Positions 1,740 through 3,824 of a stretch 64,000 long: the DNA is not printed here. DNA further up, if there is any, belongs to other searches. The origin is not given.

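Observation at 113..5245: Partner-switching module embedded between c-di-GMP synthesis and degradation genes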

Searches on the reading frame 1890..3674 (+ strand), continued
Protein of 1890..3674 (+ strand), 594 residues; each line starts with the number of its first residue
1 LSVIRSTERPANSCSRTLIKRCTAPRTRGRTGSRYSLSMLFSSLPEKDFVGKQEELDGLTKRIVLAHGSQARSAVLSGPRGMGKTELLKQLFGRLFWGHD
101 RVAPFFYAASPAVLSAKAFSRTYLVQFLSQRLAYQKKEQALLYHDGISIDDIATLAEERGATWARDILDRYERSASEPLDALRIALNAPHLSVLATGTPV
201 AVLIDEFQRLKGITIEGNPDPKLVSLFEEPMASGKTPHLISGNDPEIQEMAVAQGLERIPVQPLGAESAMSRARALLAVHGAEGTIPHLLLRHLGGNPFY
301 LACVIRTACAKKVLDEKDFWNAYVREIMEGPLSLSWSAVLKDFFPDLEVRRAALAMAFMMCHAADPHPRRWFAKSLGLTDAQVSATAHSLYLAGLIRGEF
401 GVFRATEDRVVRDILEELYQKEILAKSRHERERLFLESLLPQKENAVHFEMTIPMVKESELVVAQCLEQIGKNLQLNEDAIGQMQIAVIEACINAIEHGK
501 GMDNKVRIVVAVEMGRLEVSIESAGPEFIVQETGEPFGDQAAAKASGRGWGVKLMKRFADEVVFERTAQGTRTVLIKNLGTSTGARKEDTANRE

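Call 41: predict_structure(alignment_id=A3)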
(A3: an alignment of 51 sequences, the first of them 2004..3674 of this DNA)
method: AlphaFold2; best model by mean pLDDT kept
length: 556 residues; sequences in the alignment: 51
mean_pLDDT: 85.0   pTM: 0.70
mean pLDDT of the five models: 85.0, 84.8, 84.6, 84.1, 83.7
residues with pLDDT >= 90: 309; 70-90: 176; 50-70: 32; < 50: 39
segments of 3 or more residues with pLDDT < 50: 403-406, 491-510, 543-556
pLDDT, mean of each block of 10 residues (from residue 1): 57 89 93 94 93 91 92 90 95 92 79 92 94 92 96 96 97 90 89 94 94 90 92 91 90 91 95 89 94 94 94 94 78 84 91 92 81 94 92 84 60 88 90 84 91 86 76 84 76 39 42 77 79 84 41 32
secondary structure, 60 per line:
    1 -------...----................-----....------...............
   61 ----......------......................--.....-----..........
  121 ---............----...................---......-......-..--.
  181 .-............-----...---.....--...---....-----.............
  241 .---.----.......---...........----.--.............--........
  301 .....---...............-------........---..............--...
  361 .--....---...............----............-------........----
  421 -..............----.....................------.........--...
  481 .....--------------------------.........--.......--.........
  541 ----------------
elements in order: H15-30 E36-39 H46-60 E65-70 H78-98 H101-105 H111-120 H124-135 H140-158 E162-167 H169-174 H183-194 E200-202 H206-210 E219-222 H228-241 H250-256 H260-270 H278-290 H293-305 H309-323 H331-338 H342-355 E358-361 E364-367 H371-385 H390-401 E409-416 H422-435 H440-460 E467-475 E478-485 H512-520 E523-529 E532-540
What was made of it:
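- On STAND NTPase: AF2 model with pLDDT 85 (call 41).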

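Call 47: fold_search(model_id=the predicted structure, library=pdb)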
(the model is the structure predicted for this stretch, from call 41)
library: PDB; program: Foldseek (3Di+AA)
matches with E <= 10: 1456; with E <= 0.001: 161
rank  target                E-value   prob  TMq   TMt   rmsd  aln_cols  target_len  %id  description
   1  2qby_A                8.6e-08  1.00  0.34  0.48   9.0       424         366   14  Crystal structure of a heterodimer of Cdc6/Orc1 initiators bound to origin DNA (from S. solfataricus) (released 2007-09-11)
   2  2qen                  4.9e-07  1.00  0.43  0.64   6.0       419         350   14  The walker-type atpase paby2304 of pyrococcus abyssi (released 2008-07-01)
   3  1l0o_A                8.5e-07  1.00  0.21  0.76   4.4       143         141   24  Crystal Structure of the Bacillus stearothermophilus Anti-Sigma Factor SpoIIAB with the Sporulation Sigma Factor Sigma (released 2002-04-03)
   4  1til_E                1.3e-06  1.00  0.21  0.75   4.3       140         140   24  Crystal Structures of the ADP and ATP bound forms of the Bacillus Anti-sigma factor SpoIIAB in complex with the Anti-a (released 2004-06-15)
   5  1tid_A                1.9e-06  1.00  0.21  0.77   4.3       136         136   24  Crystal Structures of the ADP and ATP bound forms of the Bacillus Anti-sigma factor SpoIIAB in complex with the Anti-a (released 2004-06-15)
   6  1th8_A                2.2e-06  1.00  0.19  0.72   4.5       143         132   26  Crystal Structures of the ADP and ATP bound forms of the Bacillus Anti-sigma factor SpoIIAB in complex with the Anti-a (released 2004-06-15)
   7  9ria_B                2.2e-06  1.00  0.40  0.28   6.3       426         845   12  Cryo-EM structure of tomato NRC3-AVRcap1b complex (released 2025-07-23)
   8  9ria_C                2.8e-06  1.00  0.39  0.28   6.2       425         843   12  Cryo-EM structure of tomato NRC3-AVRcap1b complex (released 2025-07-23)
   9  2fna_A                3.5e-06  1.00  0.40  0.58   7.5       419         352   15  Crystal structure of an archaeal aaa+ atpase (sso1545) from sulfolobus solfataricus p2 at 2.00 A resolution (released 2006-02-07)
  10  7jpq_D                4.3e-06  1.00  0.30  0.39  13.1       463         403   13  ORC-O2-5: Human Origin Recognition Complex (ORC) with subunits 2,3,4,5 (released 2020-09-02)
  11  6m37_C                5.1e-06  1.00  0.18  0.82   4.0       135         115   27  The crystal structure of B. subtilis RsbV/RsbW complex in the hexagonal crystal form (released 2020-07-15)
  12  9cc8_A                5.4e-06  1.00  0.40  0.28   6.2       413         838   13  Hexameric state of the NRC4 resistosome (released 2024-09-11)
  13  9ria_A                5.4e-06  1.00  0.40  0.28   6.9       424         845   12  Cryo-EM structure of tomato NRC3-AVRcap1b complex (released 2025-07-23)
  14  1tid_C                5.6e-06  1.00  0.20  0.76   4.3       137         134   25  Crystal Structures of the ADP and ATP bound forms of the Bacillus Anti-sigma factor SpoIIAB in complex with the Anti-a (released 2004-06-15)
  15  6m37_A                6.4e-06  1.00  0.18  0.82   3.1       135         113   25  The crystal structure of B. subtilis RsbV/RsbW complex in the hexagonal crystal form (released 2020-07-15)
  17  6m36_I                8.5e-06  1.00  0.18  0.88   2.7       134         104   25  The crystal structure of B. subtilis RsbV/RsbW complex in the monoclinic crystal form (released 2020-07-15)
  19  6m36_A                8.9e-06  1.00  0.17  0.89   2.6       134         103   25  The crystal structure of B. subtilis RsbV/RsbW complex in the monoclinic crystal form (released 2020-07-15)
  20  1thn_A                8.9e-06  1.00  0.20  0.76   4.7       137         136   25  Crystal Structures of the ADP and ATP bound forms of the Bacillus Anti-sigma factor SpoIIAB in complex with the Anti-a (released 2004-06-15)
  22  6m36_C                9.7e-06  1.00  0.18  0.89   2.6       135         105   24  The crystal structure of B. subtilis RsbV/RsbW complex in the monoclinic crystal form (released 2020-07-15)
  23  6m36_G                1.0e-05  1.00  0.18  0.89   2.6       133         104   26  The crystal structure of B. subtilis RsbV/RsbW complex in the monoclinic crystal form (released 2020-07-15)
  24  6m36_E                1.3e-05  1.00  0.17  0.91   2.4       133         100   24  The crystal structure of B. subtilis RsbV/RsbW complex in the monoclinic crystal form (released 2020-07-15)
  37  6m36_O                3.7e-05  1.00  0.17  0.89   2.6       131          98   25  The crystal structure of B. subtilis RsbV/RsbW complex in the monoclinic crystal form (released 2020-07-15)
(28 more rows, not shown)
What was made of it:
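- On Partner-switching system (RsbW/RsbV type): Foldseek target TM-score 0.7-0.9 to SpoIIAB and RsbW (call 47).
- On STAND NTPase: Foldseek hits to Orc1/Cdc6, 2qen, 2fna and NB-ARC of NLRs and Apaf-1 (call 47).
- The best structural match for residues 1-~400 is DNA-bound archaeal Orc1/Cdc6, followed by PF01637-type ATPases with a winged-helix domain (call 47). The matches are low in identity (11-16%) and equally include non-DNA-binding NLR/Apaf-1 NB-ARC modules (call 47).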

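Call 48: search_protein_families(library=ncbifam, proteins=[window:2004-3674:+], max_evalue=0.001)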
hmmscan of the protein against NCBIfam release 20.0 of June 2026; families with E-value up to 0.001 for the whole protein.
window:2004-3674:+ (556 aa): 4 families
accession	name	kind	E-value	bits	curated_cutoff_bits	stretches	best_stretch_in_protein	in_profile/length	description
NF003144.0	PRK04069.1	equivalog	9.8e-09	34.8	145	1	407-549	4-151/161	anti-sigma B factor RsbW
TIGR01924.1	rsbW_low_gc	equivalog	7e-07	28.8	155.05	1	409-538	6-140/159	anti-sigma B factor RsbW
TIGR01925.2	spIIAB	equivalog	1e-06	28.7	135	1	428-541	20-136/137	anti-sigma F factor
NF041045.1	RsbA_anti_sig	subfamily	1.4e-05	24.5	210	1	428-536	197-299/303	anti-sigma factor RsbA family regulatory protein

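Call 50: search_protein_families(library=ncbifam, proteins=[L078:13196-13987:-, L077:7999-8634:-, L005:5379-6140:+], max_evalue=0.001)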
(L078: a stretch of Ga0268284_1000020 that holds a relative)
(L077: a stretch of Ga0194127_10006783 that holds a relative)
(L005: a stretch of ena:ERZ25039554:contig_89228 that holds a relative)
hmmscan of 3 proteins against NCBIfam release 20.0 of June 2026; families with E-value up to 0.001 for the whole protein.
L078:13196-13987:- (263 aa): 2 families
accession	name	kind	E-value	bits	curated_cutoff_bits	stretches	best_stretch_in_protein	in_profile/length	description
NF033484.1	Stp1_PP2C_phos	equivalog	9.9e-61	205.2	230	1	15-261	2-231/232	Stp1/IreP family PP2C-type Ser/Thr phosphatase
NF011149.0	PRK14559.1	equivalog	3e-39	135.3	374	1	9-262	372-630/642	serine/threonine phosphatase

L077:7999-8634:- (211 aa): 2 families
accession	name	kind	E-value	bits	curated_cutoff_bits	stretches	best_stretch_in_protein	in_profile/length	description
NF033484.1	Stp1_PP2C_phos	equivalog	5.7e-53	179.8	230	1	1-210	33-232/232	Stp1/IreP family PP2C-type Ser/Thr phosphatase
NF011149.0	PRK14559.1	equivalog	3.8e-30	105.2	374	1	1-210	420-630/642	serine/threonine phosphatase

L005:5379-6140:+ (253 aa): 2 families
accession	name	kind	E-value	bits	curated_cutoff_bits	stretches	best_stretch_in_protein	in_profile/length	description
NF033484.1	Stp1_PP2C_phos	equivalog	2.1e-69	233.6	230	1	9-249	2-232/232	Stp1/IreP family PP2C-type Ser/Thr phosphatase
NF011149.0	PRK14559.1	equivalog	1.8e-36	126.1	374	1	3-250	372-631/642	serine/threonine phosphatase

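Call 51: search_protein_families(library=pfam, proteins=[P0138, P0143, P0170, P0187, P0247, L073:1831-2631:-, L073:2631-4403:-], max_evalue=0.001)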
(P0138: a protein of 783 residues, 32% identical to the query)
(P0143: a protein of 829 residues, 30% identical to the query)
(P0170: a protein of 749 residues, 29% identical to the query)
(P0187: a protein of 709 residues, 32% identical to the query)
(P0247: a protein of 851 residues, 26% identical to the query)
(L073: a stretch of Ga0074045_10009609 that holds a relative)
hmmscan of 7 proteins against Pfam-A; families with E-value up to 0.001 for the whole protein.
P0138 (783 aa): 4 families
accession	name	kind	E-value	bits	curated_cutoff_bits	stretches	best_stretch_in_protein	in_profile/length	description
PF13581.12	HATPase_c_2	-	3e-17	63.3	27.4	1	649-763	11-127/127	Histidine kinase-like ATPase domain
PF01637.24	ATPase_2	-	2.4e-09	37.8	33.2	1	16-277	1-223/225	ATPase domain predominantly from Archaea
PF13173.12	AAA_14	-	5.5e-05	23.6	27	0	149-217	44-104/129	AAA domain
PF13191.12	AAA_16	-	0.0007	20.6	32.6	0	16-182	2-147/167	AAA ATPase domain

P0143 (829 aa): 4 families
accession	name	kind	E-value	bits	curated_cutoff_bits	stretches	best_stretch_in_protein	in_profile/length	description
PF13581.12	HATPase_c_2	-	1.5e-17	64.3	27.4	1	695-817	4-127/127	Histidine kinase-like ATPase domain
PF01637.24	ATPase_2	-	4.5e-11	43.4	33.2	1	17-278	1-223/225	ATPase domain predominantly from Archaea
PF13401.12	AAA_22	-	0.00033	21.4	27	1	39-109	5-65/130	AAA domain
PF13173.12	AAA_14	-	0.00048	20.6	27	0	42-98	5-57/129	AAA domain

P0170 (749 aa): 3 families
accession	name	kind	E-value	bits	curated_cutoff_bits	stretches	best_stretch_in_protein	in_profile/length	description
PF13581.12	HATPase_c_2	-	3.7e-20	72.7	27.4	1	622-733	11-127/127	Histidine kinase-like ATPase domain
PF13191.12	AAA_16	-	1.5e-05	26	32.6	1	15-138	2-104/167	AAA ATPase domain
PF02518.31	HATPase_c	-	0.0002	22.2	26.4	1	642-719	5-92/111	Histidine kinase-, DNA gyrase B-, and HSP90-like ATPase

P0187 (709 aa): 3 families
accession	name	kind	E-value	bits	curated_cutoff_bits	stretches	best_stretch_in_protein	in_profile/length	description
PF13581.12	HATPase_c_2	-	2.3e-18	66.8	27.4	1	587-706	11-127/127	Histidine kinase-like ATPase domain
PF13401.12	AAA_22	-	9.2e-05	23.2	27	0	44-204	8-122/130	AAA domain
PF13191.12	AAA_16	-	0.00057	20.9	32.6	0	29-192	8-158/167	AAA ATPase domain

P0247 (851 aa): 2 families
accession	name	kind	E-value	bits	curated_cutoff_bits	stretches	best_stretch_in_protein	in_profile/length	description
PF13581.12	HATPase_c_2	-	3.5e-16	59.8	27.4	1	708-830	10-127/127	Histidine kinase-like ATPase domain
PF13191.12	AAA_16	-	0.00046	21.2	32.6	0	25-189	1-146/167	AAA ATPase domain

L073:1831-2631:- (266 aa): 1 family
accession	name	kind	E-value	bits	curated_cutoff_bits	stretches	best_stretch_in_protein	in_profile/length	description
PF02548.21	Pantoate_transf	-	5.1e-117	390.3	28.7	1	4-261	1-258/259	Ketopantoate hydroxymethyltransferase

L073:2631-4403:- (590 aa): 3 families
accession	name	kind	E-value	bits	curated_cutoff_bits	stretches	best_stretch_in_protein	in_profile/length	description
PF17768.7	RecJ_OB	-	1.9e-27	95.9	27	1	471-575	1-107/107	RecJ OB domain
PF01368.27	DHH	-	1.8e-23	83.6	28.1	1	85-246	2-125/125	DHH family, N-terminal domain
PF02272.25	DHHA1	-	5e-11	43.4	25.9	1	366-451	5-95/102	DHHA1 domain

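Call 59: find_homologous_proteins(query=P0138, max_evalue=1e-10)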
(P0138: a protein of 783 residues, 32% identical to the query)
Query P0138 (783 aa): 15 proteins with E <= 1e-10 among 8000 candidates.
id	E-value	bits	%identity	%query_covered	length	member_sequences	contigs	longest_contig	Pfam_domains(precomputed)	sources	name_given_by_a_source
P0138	0.0e+0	1788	100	100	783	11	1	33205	PF13581.13,PF01637.25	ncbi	-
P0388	0.0e+0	1544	86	100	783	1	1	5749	PF13581.13,PF01637.25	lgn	-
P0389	4.4e-90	321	29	97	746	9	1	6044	PF13581.13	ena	-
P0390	4.1e-80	288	29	51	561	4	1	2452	PF13581.13,PF01637.25,PF13191.13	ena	-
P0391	6.2e-79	284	31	51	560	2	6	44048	PF13581.13,PF01637.25,PF13191.13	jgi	jgi:anti-sigma regulatory factor (Ser/Thr protein kinase)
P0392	6.6e-79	284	28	51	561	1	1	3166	PF13581.13,PF01637.25,PF13191.13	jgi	-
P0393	1.7e-77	279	29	51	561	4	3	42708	PF13581.13,PF01637.25,PF13191.13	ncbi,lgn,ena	ncbi:MAG: ATP-binding protein [Dissulfurispiraceae bacterium]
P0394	2.6e-77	279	27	52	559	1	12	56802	PF13581.13,PF01637.25,PF13191.13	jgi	jgi:anti-sigma regulatory factor (Ser/Thr protein kinase)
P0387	1.1e-74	270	31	51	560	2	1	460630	PF13581.13,PF01637.25,PF13191.13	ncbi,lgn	ncbi:MAG: ATP-binding protein [Nitrospirota bacterium]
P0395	6.7e-70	254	29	51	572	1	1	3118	PF13581.13,PF01637.25,PF13191.13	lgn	-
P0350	2.2e-69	252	32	42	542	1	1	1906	PF13581.13,PF01637.25,PF13191.13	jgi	jgi:anti-sigma regulatory factor (Ser/Thr protein kinase)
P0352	1.2e-68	250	29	52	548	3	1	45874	PF13581.13,PF01637.25,PF13191.13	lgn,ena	-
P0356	1.0e-65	240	29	51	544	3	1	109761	PF13581.13,PF01637.25,PF13191.13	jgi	jgi:anti-sigma regulatory factor (Ser/Thr protein kinase)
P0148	8.3e-64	234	27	52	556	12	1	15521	PF13581.13,PF01637.25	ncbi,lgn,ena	-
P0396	2.8e-61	226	28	51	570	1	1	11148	PF13581.13,PF01637.25,PF13191.13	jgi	jgi:anti-sigma regulatory factor (Ser/Thr protein kinase)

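Call 60: find_encoding_contigs(protein=P0138, flank=8000, max_places=2)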
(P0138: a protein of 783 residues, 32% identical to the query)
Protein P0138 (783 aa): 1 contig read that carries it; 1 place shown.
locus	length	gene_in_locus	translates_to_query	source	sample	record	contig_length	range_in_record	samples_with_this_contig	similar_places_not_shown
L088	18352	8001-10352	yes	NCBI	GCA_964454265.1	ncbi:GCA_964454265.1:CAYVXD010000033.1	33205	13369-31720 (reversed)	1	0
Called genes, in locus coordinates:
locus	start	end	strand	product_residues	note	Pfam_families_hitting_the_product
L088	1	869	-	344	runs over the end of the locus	PF00263:Secretin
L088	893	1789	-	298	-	PF00263:Secretin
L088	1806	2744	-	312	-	PF13174:TPR_6 (faint), PF13432:TPR_16 (faint), PF07719:TPR_2 (faint), PF13181:TPR_8 (faint), PF00515:TPR_1 (weak)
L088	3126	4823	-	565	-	-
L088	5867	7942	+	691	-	PF10114:PocR, PF01590:GAF, PF13185:GAF_2, PF13492:GAF_3, PF00990:GGDEF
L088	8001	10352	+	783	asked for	PF01637:ATPase_2, PF13581:HATPase_c_2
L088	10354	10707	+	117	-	PF01740:STAS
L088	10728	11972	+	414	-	PF13492:GAF_3 (faint), PF08668:HDOD, PF13487:HD_5, PF01966:HD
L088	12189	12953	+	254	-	PF23023:Anti-Pycsar_Apyc1, PF00753:Lactamase_B (weak), PF12706:Lactamase_B_2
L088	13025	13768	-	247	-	PF20260:PUA_4, PF04452:Methyltrans_RNA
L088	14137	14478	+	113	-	PF00515:TPR_1 (weak), PF07719:TPR_2 (weak)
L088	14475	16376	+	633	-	PF13432:TPR_16 (weak), PF14559:TPR_19, PF13414:TPR_11 (weak), PF13432:TPR_16, PF00158:Sigma54_activat, PF14532:Sigma54_activ_2, PF25601:AAA_lid_14, PF02954:HTH_8, +26 more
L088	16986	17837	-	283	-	PF02811:PHP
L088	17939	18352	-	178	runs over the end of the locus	PF00156:Pribosyltran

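Call 61: find_encoding_contigs(protein=P0389, flank=8000, max_places=2)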
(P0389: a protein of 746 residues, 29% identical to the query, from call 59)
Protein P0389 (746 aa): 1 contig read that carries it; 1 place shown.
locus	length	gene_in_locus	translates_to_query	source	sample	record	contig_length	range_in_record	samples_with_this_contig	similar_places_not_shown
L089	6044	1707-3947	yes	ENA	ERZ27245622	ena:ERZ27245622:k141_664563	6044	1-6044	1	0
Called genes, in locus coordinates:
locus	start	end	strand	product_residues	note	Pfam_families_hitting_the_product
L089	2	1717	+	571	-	?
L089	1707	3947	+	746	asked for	PF13581:HATPase_c_2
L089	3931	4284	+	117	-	PF01740:STAS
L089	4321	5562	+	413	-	PF13492:GAF_3 (weak), PF13487:HD_5, PF01966:HD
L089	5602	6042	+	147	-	?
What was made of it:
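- The 746-783 aa length class has the same context (calls 60, 61).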
